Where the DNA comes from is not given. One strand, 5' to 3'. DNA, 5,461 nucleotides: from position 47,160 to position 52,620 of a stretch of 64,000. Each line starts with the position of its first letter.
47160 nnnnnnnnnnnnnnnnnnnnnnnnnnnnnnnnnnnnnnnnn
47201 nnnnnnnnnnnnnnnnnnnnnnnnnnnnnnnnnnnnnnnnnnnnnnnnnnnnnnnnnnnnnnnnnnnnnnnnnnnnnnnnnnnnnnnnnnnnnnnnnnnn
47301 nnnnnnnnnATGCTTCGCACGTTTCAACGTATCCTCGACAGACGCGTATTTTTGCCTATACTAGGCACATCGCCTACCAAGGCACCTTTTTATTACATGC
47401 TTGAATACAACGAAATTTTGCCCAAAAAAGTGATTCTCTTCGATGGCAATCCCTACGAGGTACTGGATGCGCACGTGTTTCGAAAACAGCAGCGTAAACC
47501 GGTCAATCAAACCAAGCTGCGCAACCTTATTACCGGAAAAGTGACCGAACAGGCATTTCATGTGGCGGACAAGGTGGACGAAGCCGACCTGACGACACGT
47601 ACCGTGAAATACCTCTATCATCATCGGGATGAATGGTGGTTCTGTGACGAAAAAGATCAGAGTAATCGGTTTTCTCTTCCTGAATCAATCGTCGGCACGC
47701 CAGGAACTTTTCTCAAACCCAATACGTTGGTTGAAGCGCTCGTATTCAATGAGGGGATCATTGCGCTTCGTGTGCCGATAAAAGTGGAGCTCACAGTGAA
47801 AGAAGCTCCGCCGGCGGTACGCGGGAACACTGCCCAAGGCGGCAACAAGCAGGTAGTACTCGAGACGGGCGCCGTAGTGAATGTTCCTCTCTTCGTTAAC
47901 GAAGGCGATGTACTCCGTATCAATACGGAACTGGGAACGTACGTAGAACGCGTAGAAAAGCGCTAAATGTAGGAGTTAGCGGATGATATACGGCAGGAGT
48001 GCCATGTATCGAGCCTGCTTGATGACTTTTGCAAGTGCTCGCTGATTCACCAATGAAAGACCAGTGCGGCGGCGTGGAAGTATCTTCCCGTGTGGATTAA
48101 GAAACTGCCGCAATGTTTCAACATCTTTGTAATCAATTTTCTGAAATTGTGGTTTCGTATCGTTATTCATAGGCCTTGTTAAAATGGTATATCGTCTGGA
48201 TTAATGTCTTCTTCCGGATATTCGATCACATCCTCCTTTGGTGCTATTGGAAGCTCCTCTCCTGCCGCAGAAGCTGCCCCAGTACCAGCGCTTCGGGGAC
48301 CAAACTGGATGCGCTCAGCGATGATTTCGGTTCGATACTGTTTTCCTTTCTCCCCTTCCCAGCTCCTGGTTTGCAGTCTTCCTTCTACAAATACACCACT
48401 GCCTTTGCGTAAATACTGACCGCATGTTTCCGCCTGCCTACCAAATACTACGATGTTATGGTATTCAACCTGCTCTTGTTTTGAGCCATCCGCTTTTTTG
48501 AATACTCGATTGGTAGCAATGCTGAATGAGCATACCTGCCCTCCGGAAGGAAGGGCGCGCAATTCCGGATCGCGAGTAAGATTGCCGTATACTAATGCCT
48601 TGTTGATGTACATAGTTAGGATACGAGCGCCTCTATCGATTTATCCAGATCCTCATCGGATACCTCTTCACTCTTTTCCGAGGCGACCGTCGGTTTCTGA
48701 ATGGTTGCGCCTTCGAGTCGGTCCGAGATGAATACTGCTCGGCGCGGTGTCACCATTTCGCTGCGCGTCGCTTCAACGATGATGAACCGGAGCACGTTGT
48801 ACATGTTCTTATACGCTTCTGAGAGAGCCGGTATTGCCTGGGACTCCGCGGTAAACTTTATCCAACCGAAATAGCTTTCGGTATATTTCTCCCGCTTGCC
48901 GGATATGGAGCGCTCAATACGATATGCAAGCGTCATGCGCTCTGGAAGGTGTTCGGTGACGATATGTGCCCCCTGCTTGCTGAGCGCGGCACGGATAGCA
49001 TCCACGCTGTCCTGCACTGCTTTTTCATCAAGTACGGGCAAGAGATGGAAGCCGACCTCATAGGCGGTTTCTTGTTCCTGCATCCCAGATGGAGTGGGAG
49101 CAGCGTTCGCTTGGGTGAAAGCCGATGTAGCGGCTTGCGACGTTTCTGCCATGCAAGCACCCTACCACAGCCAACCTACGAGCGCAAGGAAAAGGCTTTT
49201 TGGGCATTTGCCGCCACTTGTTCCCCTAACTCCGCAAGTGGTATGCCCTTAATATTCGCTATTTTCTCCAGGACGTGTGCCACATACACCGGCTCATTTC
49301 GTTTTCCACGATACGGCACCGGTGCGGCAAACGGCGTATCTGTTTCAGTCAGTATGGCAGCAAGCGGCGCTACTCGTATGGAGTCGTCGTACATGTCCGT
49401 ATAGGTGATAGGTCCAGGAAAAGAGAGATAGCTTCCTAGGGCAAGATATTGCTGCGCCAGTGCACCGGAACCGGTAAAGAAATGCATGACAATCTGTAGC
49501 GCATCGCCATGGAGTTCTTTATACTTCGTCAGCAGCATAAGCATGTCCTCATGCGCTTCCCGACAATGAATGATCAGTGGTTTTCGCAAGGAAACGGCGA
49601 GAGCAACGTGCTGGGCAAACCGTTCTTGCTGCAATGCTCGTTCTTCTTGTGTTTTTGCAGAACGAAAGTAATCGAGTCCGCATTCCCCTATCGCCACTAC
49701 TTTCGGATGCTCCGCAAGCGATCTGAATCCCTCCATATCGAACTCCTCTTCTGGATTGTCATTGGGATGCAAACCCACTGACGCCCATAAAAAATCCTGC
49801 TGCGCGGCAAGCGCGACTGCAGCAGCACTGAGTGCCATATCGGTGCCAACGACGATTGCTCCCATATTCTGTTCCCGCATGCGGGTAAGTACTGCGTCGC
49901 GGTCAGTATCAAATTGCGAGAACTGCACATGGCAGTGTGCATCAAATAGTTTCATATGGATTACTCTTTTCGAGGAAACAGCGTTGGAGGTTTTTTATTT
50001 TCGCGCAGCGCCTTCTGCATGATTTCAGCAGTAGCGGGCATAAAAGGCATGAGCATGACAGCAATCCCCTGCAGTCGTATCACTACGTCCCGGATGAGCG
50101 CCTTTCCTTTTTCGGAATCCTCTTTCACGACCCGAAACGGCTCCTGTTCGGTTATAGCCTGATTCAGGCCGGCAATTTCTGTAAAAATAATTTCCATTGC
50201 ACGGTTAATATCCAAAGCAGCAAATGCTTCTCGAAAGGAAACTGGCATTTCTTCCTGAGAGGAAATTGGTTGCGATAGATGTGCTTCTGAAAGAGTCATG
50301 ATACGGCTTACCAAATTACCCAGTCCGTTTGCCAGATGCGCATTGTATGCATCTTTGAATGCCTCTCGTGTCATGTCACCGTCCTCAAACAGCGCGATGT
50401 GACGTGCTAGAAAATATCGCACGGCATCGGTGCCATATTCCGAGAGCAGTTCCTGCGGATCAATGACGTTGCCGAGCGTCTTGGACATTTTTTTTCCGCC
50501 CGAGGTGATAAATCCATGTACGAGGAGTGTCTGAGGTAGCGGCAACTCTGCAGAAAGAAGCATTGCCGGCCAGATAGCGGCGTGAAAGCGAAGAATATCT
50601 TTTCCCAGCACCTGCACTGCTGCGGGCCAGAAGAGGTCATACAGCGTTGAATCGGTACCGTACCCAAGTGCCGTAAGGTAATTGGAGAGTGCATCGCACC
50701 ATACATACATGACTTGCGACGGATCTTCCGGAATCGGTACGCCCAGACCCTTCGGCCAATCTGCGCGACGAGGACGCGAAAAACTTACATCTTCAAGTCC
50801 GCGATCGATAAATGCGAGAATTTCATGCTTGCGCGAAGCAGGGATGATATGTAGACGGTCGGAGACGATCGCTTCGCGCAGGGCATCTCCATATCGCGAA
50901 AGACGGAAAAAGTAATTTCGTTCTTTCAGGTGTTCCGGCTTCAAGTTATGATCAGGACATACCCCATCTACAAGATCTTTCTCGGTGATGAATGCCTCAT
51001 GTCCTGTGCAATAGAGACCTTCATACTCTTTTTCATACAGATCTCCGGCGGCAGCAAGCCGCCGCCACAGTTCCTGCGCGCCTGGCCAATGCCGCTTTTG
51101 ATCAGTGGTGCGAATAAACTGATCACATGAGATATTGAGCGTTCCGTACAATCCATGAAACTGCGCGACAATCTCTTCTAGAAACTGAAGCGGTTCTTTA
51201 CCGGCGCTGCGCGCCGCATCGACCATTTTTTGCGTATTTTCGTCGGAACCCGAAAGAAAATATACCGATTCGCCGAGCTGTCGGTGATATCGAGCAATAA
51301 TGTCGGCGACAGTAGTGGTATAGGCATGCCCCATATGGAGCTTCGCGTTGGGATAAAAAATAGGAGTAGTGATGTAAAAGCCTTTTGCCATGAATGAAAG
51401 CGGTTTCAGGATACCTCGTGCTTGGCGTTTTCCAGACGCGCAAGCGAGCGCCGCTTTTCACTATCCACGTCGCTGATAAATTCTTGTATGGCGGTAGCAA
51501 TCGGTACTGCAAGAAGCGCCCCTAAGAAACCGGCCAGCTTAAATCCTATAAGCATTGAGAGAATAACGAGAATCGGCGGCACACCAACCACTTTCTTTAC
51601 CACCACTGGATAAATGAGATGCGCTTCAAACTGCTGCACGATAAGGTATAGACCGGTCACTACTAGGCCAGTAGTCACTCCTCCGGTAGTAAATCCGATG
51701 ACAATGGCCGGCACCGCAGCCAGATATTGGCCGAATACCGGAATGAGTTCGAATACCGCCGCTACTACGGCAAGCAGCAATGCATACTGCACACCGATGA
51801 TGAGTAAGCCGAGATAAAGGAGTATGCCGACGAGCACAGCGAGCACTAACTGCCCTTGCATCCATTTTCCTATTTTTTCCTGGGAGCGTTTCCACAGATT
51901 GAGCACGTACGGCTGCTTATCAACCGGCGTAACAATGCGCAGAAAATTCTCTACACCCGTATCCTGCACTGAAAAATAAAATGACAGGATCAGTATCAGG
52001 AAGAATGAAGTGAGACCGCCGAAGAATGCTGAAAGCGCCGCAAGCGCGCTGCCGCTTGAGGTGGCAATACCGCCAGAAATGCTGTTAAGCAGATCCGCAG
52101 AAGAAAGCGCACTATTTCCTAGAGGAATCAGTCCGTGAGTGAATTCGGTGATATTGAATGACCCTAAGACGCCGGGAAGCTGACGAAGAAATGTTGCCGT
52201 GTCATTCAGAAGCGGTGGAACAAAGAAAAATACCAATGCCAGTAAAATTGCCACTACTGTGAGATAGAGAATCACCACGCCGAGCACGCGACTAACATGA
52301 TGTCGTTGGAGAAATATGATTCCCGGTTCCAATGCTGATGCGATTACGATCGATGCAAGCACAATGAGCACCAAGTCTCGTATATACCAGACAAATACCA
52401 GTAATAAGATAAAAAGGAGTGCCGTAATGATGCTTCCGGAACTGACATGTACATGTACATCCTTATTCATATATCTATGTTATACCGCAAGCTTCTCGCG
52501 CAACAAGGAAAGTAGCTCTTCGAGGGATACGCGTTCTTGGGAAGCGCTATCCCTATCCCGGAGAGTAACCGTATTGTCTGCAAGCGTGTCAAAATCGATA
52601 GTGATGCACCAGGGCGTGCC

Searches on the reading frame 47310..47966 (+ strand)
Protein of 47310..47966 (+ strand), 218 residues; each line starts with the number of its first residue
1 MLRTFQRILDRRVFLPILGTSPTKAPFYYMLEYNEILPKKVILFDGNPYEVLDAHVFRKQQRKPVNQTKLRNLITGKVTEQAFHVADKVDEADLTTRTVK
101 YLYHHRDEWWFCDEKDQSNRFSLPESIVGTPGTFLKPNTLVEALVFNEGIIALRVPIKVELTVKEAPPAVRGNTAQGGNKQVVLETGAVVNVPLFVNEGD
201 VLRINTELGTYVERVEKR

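Call 84: search_protein_families(library=pfam, proteins=[window:47310-47966:+], max_evalue=0.00001)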
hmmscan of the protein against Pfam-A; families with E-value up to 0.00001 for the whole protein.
window:47310-47966:+ (218 aa): 2 families
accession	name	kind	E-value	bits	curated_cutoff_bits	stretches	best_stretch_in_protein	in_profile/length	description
PF09285.17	Elong-fact-P_C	-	4.5e-23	81.1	25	1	159-214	1-56/56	Elongation factor P, C-terminal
PF08207.18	EFP_N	-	2.1e-10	40.9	23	1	34-89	3-58/58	Elongation factor P (EF-P) KOW-like domain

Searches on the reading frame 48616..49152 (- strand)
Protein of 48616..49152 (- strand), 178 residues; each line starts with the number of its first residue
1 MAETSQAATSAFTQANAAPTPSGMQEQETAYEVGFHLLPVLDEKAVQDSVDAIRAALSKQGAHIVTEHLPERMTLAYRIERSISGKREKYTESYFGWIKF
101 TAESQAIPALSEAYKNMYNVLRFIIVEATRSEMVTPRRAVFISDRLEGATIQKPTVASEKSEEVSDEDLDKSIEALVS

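Call 84: search_protein_families(library=pfam, proteins=[window:48616-49152:-], max_evalue=0.00001)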
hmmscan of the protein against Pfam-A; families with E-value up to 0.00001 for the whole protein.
window:48616-49152:- (178 aa): 1 family
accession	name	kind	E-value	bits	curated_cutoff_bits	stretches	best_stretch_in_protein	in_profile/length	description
PF01250.22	Ribosomal_S6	-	4.9e-11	43.1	27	1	31-126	2-89/90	Ribosomal protein S6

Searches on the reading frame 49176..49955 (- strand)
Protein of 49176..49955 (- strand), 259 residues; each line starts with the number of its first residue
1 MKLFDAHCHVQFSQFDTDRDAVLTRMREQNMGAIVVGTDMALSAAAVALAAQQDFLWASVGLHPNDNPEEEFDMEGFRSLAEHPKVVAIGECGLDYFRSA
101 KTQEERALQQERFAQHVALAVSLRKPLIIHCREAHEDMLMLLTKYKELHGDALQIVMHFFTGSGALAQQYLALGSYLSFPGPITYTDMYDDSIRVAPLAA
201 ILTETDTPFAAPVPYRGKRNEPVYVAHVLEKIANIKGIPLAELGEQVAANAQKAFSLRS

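Call 84: search_protein_families(library=pfam, proteins=[window:49176-49955:-], max_evalue=0.00001)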
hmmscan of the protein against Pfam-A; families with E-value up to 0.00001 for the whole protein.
window:49176-49955:- (259 aa): 1 family
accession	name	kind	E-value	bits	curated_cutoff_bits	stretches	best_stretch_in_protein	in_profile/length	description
PF01026.27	TatD_DNase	-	1.7e-74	250.8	27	1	4-256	1-253/253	TatD related DNase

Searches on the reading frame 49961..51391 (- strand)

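Call 84: search_protein_families(library=pfam, proteins=[window:49961-51391:-], max_evalue=0.00001)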
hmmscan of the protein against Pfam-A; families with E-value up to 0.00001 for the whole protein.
window:49961-51391:- (476 aa): 3 families
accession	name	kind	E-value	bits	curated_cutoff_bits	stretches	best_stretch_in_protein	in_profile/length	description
PF09334.17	tRNA-synt_1g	-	2e-92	310.4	20.1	2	151-365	175-391/391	tRNA synthetases class I (M)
PF00133.28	tRNA-synt_1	-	7.6e-25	87.9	22.7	2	225-329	296-403/414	tRNA synthetases class I (I, L, M and V)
PF01406.26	tRNA-synt_1e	-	3.9e-13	49.9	27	0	17-123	22-126/301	tRNA synthetases class I (C) catalytic domain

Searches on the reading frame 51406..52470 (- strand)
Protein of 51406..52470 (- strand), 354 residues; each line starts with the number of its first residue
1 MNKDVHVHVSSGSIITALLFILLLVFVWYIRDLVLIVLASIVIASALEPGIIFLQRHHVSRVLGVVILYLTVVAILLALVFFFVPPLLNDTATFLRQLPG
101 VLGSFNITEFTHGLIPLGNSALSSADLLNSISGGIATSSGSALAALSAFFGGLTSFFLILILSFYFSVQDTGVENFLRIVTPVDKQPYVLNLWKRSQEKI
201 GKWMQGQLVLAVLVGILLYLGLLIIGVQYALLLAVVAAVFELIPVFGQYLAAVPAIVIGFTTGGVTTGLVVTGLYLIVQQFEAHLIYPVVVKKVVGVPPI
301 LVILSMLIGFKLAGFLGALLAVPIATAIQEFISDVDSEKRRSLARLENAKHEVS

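Call 84: search_protein_families(library=pfam, proteins=[window:51406-52470:-], max_evalue=0.00001)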
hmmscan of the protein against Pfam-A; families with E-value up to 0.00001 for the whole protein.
window:51406-52470:- (354 aa): 1 family
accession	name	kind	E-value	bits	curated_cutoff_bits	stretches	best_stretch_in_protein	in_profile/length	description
PF01594.21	AI-2E_transport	-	1.4e-56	192.5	34.3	1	16-333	4-324/327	AI-2E family transporter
